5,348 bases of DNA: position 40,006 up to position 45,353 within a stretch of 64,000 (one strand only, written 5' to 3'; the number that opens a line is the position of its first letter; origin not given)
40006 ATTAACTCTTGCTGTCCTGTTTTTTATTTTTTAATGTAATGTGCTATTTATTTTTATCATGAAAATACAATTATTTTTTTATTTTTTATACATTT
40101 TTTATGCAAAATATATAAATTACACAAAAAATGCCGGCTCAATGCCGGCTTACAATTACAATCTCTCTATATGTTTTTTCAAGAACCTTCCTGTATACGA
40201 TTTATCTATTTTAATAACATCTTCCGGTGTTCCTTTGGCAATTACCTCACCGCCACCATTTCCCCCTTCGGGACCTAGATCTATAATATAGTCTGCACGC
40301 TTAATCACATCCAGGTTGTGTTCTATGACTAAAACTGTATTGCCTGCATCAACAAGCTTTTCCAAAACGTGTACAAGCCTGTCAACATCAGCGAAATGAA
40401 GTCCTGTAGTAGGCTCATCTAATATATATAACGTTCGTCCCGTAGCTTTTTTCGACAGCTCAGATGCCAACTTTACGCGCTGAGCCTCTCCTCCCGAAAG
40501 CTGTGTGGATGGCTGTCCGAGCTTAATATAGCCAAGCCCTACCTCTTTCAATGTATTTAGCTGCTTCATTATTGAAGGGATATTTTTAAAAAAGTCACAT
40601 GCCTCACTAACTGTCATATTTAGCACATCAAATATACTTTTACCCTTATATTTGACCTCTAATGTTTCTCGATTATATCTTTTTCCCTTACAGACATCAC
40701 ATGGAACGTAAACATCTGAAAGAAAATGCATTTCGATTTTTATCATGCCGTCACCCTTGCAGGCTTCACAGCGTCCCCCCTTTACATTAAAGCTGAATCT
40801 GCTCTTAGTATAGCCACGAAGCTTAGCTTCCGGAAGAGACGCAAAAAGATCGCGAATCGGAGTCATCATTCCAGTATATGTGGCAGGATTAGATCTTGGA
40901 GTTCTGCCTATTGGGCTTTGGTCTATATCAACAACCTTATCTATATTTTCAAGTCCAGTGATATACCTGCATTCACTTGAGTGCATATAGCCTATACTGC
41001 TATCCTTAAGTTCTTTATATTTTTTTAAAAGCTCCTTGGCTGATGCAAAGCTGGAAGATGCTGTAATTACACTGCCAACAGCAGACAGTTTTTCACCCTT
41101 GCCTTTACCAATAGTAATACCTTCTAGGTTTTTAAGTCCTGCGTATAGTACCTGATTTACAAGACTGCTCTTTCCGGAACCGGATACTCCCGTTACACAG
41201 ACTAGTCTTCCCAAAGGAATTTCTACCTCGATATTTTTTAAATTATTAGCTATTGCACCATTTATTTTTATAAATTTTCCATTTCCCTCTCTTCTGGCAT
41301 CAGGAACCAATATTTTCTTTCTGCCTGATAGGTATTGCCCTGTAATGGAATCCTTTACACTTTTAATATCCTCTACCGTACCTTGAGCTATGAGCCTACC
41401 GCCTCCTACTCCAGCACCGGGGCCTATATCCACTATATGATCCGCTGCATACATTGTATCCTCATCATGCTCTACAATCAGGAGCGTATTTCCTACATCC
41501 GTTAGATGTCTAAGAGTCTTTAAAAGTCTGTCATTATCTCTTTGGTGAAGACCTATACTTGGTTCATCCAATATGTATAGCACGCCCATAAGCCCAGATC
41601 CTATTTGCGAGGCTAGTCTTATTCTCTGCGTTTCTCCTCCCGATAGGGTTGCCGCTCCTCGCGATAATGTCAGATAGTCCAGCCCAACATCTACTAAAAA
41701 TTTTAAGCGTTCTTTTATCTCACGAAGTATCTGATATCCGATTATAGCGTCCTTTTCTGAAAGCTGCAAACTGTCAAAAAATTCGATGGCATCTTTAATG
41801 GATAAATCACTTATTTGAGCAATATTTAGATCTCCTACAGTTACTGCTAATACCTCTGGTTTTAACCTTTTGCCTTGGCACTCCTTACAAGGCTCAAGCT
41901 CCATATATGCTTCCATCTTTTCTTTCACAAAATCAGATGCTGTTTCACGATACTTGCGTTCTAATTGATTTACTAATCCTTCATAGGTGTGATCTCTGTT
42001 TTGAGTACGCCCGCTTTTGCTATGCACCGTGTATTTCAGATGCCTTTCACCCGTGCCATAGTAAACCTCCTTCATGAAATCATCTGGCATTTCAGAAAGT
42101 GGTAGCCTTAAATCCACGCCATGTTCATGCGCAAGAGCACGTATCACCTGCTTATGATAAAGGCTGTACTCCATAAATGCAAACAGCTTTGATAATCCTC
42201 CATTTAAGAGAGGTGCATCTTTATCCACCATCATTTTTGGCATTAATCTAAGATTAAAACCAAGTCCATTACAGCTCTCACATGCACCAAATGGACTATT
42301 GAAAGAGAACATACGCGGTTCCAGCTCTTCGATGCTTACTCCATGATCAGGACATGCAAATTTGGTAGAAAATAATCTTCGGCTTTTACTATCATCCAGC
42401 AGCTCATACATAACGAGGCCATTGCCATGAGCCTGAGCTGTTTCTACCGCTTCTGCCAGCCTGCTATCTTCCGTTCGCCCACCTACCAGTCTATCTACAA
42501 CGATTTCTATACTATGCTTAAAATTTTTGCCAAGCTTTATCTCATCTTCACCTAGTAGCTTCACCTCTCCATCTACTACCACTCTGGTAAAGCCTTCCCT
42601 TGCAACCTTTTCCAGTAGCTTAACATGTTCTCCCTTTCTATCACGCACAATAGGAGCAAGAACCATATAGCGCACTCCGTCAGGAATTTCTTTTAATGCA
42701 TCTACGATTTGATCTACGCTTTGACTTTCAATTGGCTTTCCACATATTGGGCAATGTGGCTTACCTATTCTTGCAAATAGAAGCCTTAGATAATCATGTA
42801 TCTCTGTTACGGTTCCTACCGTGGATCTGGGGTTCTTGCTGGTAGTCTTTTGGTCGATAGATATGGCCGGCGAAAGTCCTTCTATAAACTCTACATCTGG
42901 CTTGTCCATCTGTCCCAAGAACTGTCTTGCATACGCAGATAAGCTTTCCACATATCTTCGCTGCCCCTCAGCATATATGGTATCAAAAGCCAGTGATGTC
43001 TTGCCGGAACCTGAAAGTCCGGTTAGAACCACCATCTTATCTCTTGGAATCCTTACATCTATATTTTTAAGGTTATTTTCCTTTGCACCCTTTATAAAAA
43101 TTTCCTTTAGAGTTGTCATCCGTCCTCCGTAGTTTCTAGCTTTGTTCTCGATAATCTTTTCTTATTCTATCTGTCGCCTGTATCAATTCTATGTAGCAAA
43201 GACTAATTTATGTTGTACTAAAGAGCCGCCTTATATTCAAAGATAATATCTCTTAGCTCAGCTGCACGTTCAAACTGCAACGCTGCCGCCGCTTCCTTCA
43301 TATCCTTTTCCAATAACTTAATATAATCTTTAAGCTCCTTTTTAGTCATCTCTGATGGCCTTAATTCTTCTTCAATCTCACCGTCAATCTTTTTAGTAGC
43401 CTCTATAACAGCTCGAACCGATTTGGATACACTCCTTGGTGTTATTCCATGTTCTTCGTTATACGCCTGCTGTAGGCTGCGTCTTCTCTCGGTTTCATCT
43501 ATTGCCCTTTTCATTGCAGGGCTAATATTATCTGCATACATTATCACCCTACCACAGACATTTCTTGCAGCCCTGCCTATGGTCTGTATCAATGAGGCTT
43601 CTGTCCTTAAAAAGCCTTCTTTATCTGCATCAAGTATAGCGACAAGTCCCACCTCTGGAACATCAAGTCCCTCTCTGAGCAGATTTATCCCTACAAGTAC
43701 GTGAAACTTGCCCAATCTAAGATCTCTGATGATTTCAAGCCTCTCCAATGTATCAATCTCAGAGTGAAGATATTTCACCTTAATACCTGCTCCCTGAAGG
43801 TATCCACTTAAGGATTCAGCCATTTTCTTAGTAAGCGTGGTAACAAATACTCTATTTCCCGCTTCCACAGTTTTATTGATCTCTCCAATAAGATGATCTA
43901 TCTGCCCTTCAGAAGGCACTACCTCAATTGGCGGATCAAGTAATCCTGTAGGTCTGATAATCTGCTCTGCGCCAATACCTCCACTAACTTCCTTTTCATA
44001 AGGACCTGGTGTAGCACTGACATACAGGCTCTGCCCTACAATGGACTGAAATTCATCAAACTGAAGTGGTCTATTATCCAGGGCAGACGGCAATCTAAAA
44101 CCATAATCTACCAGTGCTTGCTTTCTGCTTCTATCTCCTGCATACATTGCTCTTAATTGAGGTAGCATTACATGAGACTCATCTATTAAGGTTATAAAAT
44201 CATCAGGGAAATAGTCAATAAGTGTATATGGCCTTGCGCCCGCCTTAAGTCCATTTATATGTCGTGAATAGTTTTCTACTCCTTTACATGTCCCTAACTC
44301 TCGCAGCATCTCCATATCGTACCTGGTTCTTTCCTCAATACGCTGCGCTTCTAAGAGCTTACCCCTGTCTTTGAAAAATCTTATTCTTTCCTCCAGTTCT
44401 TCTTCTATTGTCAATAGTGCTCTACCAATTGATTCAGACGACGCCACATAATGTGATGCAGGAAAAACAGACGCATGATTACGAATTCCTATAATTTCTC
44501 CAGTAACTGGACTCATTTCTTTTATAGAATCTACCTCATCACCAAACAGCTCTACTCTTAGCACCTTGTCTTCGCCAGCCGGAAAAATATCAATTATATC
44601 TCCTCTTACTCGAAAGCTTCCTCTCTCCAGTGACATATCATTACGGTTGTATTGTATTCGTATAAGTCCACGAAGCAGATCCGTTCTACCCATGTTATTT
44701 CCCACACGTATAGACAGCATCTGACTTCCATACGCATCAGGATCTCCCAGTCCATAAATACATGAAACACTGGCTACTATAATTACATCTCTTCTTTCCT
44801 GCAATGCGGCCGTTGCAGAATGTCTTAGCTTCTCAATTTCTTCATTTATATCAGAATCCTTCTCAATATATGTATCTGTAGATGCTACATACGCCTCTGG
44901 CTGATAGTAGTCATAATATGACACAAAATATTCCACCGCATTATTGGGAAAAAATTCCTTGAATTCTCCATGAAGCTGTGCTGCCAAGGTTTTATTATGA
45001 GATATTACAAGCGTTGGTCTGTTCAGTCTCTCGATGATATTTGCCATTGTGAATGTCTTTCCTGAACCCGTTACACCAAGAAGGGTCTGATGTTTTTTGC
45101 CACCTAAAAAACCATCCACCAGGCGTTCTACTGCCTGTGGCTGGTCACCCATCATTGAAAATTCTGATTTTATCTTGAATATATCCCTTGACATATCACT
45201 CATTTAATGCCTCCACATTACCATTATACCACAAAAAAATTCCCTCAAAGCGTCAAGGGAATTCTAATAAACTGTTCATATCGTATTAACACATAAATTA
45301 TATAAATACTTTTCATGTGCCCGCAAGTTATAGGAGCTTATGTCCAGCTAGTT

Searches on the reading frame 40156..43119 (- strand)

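Call 67: search_protein_families(library=pfam, proteins=[window:40156-43119:-], max_evalue=0.00001)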
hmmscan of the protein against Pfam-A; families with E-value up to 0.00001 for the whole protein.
window:40156-43119:- (987 aa): 8 families
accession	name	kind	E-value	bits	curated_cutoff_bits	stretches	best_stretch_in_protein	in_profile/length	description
PF17760.6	UvrA_inter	-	2.2e-33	114.8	23.3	1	133-239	1-106/109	UvrA interaction domain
PF17755.6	UvrA_DNA-bind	-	8.7e-24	84.4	23.2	1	297-403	5-109/110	UvrA DNA-binding domain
PF00005.33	ABC_tran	-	2.4e-20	74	25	0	850-905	85-137/137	ABC transporter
PF02463.25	SMC_N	-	2e-12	47.5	40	0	625-947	8-210/220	RecF/RecN/SMC N terminal domain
PF13191.12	AAA_16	-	1.5e-09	39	32.6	0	636-678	23-63/167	AAA ATPase domain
PF20703.3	nSTAND1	-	1.3e-06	28.8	27.1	0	638-671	34-60/379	Novel STAND NTPase 1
PF13555.12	AAA_29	-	4.3e-06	26.8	27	0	634-654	19-39/61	P-loop containing region of AAA domain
PF03193.22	RsgA_GTPase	-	6.5e-06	26.5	30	0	616-674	86-143/174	RsgA GTPase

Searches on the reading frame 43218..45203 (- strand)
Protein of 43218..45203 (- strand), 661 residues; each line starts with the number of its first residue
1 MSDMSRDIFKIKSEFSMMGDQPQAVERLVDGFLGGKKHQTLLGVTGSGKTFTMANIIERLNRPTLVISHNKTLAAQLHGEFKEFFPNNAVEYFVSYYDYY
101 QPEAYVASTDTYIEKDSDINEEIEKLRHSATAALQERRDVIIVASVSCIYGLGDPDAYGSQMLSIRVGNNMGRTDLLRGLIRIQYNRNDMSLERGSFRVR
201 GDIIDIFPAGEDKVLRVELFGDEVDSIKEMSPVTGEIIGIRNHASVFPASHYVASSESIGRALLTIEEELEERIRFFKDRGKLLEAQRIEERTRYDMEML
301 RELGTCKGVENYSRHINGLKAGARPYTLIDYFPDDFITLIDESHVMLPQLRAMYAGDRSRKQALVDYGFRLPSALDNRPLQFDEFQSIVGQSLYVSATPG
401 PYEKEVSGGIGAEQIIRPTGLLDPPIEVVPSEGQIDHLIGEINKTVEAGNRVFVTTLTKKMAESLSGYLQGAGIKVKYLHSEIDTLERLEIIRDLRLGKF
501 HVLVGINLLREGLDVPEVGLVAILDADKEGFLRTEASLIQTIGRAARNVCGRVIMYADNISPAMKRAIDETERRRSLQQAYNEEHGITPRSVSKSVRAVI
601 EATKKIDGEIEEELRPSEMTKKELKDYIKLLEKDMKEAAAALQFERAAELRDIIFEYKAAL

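Call 67: search_protein_families(library=pfam, proteins=[window:43218-45203:-], max_evalue=0.00001)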
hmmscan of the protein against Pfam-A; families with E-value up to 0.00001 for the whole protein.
window:43218-45203:- (661 aa): 5 families
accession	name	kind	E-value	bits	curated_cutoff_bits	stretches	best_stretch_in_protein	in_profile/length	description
PF17757.6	UvrB_inter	-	3.4e-32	110.8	22.9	1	163-252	1-91/91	UvrB interaction domain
PF12344.14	UvrB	-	1.9e-22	79.3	27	1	555-597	1-43/43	Ultra-violet resistance protein B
PF00271.37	Helicase_C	-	1.5e-19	70.7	23.5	1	436-548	4-109/110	Helicase conserved C-terminal domain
PF04851.21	ResIII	-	1.2e-12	48.5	22.5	1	17-142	4-130/164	Type III restriction enzyme, res subunit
PF02151.25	UVR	-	2e-07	31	21.5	1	626-658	2-34/36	UvrB/uvrC motif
